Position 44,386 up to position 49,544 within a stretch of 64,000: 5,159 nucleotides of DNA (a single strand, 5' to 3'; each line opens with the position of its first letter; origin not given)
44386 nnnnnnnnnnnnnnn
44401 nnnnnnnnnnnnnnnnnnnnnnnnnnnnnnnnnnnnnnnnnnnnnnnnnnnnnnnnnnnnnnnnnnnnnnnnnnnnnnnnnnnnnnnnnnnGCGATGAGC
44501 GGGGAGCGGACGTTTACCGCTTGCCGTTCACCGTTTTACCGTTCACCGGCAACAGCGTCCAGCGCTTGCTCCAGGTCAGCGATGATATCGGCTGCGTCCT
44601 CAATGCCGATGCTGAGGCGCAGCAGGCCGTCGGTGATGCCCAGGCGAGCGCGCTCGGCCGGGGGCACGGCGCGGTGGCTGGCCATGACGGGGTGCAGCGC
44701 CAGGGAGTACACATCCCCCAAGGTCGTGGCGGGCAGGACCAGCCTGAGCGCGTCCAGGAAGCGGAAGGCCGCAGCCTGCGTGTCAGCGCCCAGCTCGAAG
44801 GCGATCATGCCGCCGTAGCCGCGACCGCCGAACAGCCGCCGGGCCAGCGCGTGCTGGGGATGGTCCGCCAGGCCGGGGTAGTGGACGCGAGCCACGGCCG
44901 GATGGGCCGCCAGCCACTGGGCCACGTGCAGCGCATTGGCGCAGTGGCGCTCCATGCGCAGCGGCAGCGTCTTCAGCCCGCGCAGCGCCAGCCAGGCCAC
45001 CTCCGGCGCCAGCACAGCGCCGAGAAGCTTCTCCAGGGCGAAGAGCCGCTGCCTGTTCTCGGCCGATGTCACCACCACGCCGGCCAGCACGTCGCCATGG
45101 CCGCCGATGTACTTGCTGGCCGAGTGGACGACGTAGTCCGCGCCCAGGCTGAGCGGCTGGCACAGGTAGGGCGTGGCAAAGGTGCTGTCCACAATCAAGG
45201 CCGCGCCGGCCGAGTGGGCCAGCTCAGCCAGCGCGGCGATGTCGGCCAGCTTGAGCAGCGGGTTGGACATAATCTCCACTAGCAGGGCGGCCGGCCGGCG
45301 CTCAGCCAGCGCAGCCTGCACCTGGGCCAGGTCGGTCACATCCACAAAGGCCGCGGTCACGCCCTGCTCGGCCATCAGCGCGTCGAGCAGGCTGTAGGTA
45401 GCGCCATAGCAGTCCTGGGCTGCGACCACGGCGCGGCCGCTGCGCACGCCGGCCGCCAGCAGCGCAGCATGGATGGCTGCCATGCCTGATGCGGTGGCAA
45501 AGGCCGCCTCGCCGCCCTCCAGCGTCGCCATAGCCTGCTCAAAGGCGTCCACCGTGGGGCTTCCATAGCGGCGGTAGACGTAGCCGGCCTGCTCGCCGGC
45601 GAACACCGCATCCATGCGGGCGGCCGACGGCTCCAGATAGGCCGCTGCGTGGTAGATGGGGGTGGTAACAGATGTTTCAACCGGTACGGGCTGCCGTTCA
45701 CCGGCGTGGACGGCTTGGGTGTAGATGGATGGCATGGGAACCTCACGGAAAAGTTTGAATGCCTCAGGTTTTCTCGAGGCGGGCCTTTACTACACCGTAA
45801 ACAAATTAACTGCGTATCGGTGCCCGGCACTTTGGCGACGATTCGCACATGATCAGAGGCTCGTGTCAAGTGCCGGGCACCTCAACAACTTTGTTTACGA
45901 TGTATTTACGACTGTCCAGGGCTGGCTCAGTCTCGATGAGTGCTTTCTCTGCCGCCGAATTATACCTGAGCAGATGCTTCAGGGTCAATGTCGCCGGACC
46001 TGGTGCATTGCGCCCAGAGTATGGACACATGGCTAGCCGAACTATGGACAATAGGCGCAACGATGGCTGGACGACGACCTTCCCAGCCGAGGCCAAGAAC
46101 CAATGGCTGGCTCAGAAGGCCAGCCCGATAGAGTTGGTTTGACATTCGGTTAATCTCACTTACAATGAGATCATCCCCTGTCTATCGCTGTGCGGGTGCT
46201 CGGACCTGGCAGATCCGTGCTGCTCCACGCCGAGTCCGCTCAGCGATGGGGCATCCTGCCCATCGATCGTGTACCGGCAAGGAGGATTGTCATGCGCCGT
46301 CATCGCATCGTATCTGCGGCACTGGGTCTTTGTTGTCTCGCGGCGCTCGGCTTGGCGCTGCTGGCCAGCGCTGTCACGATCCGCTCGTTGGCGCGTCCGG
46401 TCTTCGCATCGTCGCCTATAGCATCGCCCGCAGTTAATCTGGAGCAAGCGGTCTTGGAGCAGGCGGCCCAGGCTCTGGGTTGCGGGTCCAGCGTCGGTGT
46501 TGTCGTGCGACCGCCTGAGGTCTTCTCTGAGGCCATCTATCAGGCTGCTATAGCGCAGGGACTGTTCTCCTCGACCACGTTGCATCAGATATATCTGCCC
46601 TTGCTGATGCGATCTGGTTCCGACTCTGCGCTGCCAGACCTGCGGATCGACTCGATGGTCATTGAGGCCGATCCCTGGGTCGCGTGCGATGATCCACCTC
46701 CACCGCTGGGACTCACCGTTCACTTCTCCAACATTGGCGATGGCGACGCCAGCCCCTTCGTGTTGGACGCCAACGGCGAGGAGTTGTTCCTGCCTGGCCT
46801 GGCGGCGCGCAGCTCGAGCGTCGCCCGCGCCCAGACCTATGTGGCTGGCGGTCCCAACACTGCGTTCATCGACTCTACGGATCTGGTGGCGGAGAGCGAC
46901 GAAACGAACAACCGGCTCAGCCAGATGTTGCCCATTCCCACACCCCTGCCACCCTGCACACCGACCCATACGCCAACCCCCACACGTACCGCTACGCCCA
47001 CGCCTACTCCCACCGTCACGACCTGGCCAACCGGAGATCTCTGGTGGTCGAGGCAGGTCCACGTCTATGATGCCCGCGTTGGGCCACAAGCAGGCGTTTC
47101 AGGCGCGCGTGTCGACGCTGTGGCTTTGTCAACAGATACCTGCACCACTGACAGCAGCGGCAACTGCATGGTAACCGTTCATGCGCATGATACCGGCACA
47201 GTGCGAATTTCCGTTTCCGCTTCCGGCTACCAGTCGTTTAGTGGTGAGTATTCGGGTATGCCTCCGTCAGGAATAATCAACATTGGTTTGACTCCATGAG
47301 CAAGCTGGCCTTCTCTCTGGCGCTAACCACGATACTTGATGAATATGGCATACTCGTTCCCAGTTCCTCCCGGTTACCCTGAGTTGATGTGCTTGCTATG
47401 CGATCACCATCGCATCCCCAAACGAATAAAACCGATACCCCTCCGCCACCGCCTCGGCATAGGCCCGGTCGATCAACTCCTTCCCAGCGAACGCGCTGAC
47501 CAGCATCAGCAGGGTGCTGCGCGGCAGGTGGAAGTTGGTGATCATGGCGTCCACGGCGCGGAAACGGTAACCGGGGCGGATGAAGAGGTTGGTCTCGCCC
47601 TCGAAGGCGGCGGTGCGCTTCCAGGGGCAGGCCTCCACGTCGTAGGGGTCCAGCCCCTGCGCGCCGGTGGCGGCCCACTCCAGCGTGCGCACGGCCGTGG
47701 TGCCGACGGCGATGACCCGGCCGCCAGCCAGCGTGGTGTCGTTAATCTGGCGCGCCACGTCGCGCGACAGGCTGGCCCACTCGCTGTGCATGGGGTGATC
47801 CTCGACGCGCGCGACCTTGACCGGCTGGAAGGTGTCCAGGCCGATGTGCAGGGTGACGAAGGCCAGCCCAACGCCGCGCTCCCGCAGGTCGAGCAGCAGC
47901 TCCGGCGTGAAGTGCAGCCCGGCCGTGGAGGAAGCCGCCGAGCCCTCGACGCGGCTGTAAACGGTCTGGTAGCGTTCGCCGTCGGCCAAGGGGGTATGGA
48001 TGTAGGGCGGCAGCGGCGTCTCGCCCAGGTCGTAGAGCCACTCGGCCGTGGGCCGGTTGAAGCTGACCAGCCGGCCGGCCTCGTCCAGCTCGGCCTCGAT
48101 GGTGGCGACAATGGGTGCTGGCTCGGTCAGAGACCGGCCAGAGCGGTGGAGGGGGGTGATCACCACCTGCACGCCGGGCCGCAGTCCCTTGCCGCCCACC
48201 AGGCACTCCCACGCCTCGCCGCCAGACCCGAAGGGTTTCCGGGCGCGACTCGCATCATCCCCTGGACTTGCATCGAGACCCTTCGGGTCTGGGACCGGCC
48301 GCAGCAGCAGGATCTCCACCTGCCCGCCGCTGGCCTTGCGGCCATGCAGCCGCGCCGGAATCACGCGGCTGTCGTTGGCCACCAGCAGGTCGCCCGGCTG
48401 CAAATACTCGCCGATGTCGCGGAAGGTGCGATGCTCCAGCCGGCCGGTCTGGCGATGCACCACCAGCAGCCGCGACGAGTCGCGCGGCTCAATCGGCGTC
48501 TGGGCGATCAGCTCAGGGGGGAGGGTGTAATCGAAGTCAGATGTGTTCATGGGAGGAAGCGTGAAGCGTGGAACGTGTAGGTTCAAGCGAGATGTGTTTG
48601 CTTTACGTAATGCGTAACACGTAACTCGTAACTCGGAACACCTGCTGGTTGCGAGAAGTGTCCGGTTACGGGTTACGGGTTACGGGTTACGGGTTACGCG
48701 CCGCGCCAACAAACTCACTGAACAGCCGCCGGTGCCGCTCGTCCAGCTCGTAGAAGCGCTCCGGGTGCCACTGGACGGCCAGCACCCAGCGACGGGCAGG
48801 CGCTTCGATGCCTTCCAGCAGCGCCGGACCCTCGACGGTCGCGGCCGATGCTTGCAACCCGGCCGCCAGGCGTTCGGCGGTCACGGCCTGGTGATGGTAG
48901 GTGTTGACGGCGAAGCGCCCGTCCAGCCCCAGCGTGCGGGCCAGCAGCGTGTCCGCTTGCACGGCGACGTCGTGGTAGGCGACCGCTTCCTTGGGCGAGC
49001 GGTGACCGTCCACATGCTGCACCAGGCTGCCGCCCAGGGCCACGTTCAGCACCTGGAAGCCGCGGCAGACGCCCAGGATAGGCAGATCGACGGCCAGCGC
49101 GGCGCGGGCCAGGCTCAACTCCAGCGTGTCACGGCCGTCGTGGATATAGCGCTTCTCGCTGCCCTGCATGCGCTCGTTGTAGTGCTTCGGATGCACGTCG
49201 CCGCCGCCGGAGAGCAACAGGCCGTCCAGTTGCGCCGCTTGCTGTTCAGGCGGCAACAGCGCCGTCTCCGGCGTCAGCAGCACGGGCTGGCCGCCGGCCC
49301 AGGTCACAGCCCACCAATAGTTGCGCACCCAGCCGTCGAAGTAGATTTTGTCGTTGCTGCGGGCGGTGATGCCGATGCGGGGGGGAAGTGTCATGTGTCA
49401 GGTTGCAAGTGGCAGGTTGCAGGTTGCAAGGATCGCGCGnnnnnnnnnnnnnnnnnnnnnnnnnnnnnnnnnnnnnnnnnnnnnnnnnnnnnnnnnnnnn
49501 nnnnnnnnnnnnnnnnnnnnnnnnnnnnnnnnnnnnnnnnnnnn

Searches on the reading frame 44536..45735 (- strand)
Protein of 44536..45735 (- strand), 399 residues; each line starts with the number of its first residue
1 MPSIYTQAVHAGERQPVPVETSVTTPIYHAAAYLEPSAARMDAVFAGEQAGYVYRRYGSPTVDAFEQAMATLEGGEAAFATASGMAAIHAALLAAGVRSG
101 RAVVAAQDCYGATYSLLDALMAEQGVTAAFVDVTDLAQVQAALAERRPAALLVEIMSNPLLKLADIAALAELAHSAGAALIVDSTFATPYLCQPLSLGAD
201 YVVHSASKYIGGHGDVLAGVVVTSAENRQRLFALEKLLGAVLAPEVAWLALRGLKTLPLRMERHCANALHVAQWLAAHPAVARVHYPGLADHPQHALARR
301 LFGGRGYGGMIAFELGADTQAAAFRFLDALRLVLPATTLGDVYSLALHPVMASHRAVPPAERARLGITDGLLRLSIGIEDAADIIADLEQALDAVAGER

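Call 63: search_protein_families(library=pfam, proteins=[window:44536-45735:-], max_evalue=0.00001)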
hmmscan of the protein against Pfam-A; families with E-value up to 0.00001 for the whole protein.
window:44536-45735:- (399 aa): 2 families
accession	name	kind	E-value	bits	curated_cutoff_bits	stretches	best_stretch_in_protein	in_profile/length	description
PF01053.26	Cys_Met_Meta_PP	-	8.1e-128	426.6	27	1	6-392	2-380/381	Cys/Met metabolism PLP-dependent enzyme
PF01041.23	DegT_DnrJ_EryC1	-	1.9e-12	47.5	19.8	1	60-187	24-149/360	DegT/DnrJ/EryC1/StrS aminotransferase family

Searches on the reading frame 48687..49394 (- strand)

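Call 63: search_protein_families(library=pfam, proteins=[window:48687-49394:-], max_evalue=0.00001)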
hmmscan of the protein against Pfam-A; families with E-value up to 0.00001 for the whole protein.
window:48687-49394:- (235 aa): 2 families
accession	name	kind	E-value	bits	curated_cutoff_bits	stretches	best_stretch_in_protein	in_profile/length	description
PF07722.19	Peptidase_C26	-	5.1e-51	174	20.5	1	20-212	22-219/219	Peptidase C26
PF00117.34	GATase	-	4.9e-15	56.1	22.8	1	90-215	59-175/190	Glutamine amidotransferase class-I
